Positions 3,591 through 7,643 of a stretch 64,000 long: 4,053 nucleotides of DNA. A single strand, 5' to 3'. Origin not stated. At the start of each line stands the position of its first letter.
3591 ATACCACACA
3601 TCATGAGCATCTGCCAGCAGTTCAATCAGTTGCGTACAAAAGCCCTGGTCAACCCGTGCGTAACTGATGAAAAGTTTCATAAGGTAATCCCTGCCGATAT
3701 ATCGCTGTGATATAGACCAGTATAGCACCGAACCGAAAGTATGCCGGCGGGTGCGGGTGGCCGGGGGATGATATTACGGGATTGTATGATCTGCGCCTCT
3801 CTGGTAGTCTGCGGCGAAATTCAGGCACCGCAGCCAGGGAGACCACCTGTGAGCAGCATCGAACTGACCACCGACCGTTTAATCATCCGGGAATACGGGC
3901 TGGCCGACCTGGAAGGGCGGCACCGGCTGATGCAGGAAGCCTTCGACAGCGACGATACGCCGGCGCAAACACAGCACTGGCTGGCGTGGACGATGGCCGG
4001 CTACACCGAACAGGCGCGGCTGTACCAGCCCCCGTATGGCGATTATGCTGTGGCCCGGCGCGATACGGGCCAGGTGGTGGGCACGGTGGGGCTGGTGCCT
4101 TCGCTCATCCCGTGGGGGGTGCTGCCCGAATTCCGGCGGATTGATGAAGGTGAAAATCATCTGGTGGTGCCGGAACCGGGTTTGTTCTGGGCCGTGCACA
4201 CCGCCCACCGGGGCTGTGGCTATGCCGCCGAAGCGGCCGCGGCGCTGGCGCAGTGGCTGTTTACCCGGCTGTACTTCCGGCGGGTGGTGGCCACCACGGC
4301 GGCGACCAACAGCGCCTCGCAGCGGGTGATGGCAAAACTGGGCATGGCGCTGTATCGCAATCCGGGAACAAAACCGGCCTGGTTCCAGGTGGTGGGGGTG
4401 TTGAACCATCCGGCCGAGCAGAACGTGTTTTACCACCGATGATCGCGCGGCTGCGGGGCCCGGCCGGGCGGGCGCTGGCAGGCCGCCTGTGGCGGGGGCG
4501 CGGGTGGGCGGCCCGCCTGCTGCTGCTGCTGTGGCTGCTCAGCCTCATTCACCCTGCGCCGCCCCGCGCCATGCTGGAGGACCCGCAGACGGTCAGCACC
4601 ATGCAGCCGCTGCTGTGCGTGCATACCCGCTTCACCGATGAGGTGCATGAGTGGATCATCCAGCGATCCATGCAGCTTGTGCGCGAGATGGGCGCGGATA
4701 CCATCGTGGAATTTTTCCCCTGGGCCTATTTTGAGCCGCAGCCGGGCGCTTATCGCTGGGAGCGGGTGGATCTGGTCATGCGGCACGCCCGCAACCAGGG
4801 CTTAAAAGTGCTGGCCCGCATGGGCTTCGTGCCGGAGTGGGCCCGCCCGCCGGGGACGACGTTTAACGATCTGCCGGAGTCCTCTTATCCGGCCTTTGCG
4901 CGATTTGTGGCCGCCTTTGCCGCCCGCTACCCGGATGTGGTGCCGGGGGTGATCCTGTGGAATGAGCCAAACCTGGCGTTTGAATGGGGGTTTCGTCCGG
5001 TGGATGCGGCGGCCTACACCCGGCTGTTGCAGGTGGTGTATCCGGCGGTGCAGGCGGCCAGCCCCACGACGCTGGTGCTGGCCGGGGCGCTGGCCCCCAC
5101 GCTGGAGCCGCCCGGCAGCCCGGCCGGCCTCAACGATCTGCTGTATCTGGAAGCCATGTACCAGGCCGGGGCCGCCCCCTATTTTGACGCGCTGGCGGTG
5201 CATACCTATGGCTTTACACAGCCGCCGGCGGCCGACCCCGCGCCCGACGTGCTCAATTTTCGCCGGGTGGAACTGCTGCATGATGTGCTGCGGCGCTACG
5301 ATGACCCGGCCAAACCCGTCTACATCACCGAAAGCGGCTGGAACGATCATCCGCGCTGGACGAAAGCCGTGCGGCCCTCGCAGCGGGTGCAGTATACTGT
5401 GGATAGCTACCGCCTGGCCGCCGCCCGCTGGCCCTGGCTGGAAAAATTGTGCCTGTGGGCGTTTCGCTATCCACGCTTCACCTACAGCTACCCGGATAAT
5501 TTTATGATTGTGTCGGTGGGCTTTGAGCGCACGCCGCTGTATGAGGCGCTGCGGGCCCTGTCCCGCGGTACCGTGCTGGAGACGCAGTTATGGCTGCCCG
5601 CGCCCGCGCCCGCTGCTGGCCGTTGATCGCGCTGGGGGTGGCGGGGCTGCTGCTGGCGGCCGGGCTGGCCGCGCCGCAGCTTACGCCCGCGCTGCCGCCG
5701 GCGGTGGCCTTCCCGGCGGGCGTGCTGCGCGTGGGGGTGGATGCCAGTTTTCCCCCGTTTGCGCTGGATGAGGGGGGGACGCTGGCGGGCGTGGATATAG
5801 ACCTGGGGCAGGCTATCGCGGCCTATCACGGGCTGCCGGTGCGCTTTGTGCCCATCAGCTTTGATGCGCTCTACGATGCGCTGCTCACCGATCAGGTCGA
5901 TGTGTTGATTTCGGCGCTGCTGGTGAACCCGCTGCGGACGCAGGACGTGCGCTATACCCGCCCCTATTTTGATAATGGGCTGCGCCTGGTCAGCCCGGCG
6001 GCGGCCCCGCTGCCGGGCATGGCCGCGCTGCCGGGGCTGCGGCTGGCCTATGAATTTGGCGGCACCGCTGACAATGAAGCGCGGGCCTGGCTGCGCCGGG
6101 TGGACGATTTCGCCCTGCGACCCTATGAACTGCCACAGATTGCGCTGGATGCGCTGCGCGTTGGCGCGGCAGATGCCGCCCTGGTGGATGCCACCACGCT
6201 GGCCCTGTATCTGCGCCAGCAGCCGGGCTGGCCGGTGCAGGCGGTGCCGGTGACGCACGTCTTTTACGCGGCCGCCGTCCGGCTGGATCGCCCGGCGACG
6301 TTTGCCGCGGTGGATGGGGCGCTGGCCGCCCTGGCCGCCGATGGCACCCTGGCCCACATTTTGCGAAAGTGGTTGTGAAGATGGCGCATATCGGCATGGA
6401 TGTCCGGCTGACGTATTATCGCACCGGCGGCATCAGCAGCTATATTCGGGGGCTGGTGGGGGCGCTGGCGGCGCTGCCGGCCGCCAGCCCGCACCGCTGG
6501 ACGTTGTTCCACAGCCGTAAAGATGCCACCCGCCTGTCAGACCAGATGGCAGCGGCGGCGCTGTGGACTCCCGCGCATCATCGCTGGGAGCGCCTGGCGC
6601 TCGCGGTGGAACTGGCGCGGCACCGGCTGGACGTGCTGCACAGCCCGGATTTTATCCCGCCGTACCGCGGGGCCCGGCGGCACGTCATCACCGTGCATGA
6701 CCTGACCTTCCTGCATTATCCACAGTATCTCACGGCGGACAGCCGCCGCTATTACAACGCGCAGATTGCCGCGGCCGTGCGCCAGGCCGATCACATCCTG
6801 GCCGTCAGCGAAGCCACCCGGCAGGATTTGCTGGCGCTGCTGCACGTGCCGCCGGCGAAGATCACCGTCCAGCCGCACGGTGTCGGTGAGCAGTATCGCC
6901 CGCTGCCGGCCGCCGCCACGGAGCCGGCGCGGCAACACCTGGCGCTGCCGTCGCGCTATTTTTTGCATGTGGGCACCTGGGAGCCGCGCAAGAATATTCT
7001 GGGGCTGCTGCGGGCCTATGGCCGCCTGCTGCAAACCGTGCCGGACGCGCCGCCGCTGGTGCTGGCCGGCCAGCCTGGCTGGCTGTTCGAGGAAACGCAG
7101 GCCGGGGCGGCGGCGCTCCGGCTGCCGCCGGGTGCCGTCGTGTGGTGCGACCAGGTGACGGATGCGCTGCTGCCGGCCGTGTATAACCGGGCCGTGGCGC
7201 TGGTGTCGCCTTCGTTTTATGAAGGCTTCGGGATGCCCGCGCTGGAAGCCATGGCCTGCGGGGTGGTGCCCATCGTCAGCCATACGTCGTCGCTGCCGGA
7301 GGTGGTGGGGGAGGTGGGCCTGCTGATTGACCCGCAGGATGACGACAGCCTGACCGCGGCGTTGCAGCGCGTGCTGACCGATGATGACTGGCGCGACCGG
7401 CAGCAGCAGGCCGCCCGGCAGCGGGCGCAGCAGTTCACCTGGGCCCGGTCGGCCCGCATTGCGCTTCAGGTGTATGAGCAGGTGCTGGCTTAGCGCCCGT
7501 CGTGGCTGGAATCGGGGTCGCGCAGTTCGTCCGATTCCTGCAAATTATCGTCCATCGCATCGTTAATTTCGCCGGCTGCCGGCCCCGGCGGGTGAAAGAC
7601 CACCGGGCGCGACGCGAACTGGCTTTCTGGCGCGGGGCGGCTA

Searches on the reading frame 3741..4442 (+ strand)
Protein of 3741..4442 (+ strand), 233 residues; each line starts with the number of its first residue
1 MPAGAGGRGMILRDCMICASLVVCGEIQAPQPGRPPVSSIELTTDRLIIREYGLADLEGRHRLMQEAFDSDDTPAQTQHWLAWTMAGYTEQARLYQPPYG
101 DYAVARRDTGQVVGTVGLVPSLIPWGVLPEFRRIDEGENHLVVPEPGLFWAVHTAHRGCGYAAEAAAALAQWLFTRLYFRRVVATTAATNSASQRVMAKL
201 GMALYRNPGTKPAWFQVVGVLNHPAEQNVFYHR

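Call 3: search_protein_families(library=pfam, proteins=[window:3741-4442:+], max_evalue=0.01)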
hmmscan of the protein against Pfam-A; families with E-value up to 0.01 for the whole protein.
window:3741-4442:+ (233 aa): 4 families
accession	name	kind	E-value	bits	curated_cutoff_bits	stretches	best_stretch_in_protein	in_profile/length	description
PF13302.13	Acetyltransf_3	-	2e-20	74.4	25.4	1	46-202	1-137/138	Acetyltransferase (GNAT) domain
PF00583.31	Acetyltransf_1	-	5.9e-10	39.9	20.7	1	84-202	17-116/116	Acetyltransferase (GNAT) family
PF13523.12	Acetyltransf_8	-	0.0016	18.5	27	1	154-203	89-138/145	Acetyltransferase (GNAT) domain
PF08445.16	FR47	-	0.0018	18.6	22.1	1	152-205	29-80/86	FR47-like protein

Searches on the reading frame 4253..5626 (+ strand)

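Call 3: search_protein_families(library=pfam, proteins=[window:4253-5626:+], max_evalue=0.01)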
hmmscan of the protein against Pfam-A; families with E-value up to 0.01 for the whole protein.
window:4253-5626:+ (457 aa): 3 families
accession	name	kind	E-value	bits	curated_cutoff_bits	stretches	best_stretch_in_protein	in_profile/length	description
PF02449.21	Glyco_hydro_42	-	2.5e-05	24.3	21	1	131-188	7-65/376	Beta-galactosidase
PF01301.25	Glyco_hydro_35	-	6e-05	23.2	27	1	137-191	27-84/319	Glycosyl hydrolases family 35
PF11790.14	Glyco_hydro_cc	-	0.003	17.6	21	1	228-370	64-176/237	Glycosyl hydrolase catalytic core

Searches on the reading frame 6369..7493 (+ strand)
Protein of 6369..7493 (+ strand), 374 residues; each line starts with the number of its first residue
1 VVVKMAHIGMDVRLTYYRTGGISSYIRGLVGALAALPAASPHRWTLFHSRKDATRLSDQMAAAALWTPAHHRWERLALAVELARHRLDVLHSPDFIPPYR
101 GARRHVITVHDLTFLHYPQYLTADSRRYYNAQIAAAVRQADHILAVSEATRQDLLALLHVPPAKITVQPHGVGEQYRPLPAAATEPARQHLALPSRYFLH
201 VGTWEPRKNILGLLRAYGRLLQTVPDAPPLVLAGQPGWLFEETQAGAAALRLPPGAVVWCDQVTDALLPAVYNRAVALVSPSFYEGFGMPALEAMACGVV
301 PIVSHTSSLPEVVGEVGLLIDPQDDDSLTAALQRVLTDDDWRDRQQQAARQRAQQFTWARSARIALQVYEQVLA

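Call 21: search_protein_families(library=pfam, proteins=[window:6369-7493:+], max_evalue=0.001)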
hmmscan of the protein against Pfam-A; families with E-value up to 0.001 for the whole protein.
window:6369-7493:+ (374 aa): 6 families
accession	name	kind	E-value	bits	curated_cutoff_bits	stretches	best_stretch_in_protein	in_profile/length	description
PF00534.26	Glycos_transf_1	-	1e-26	93.9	26.4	1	193-352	13-172/172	Glycosyl transferases group 1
PF13692.12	Glyco_trans_1_4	-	2.6e-23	83.3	27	1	197-338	3-142/142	Glycosyl transferases group 1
PF13439.12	Glyco_transf_4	-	1.2e-16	61.7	28.5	1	20-172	2-166/170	Glycosyltransferase Family 4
PF20706.3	GT4-conflict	-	3.7e-11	43.1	26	1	134-364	141-370/385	Family 4 Glycosyltransferase in conflict systems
PF13579.12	Glyco_trans_4_4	-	2.5e-09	38.1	29.7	1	20-169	1-156/158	Glycosyl transferase 4-like domain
PF13524.12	Glyco_trans_1_2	-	3.6e-06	27.4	25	1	256-363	28-140/144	Glycosyl transferase-like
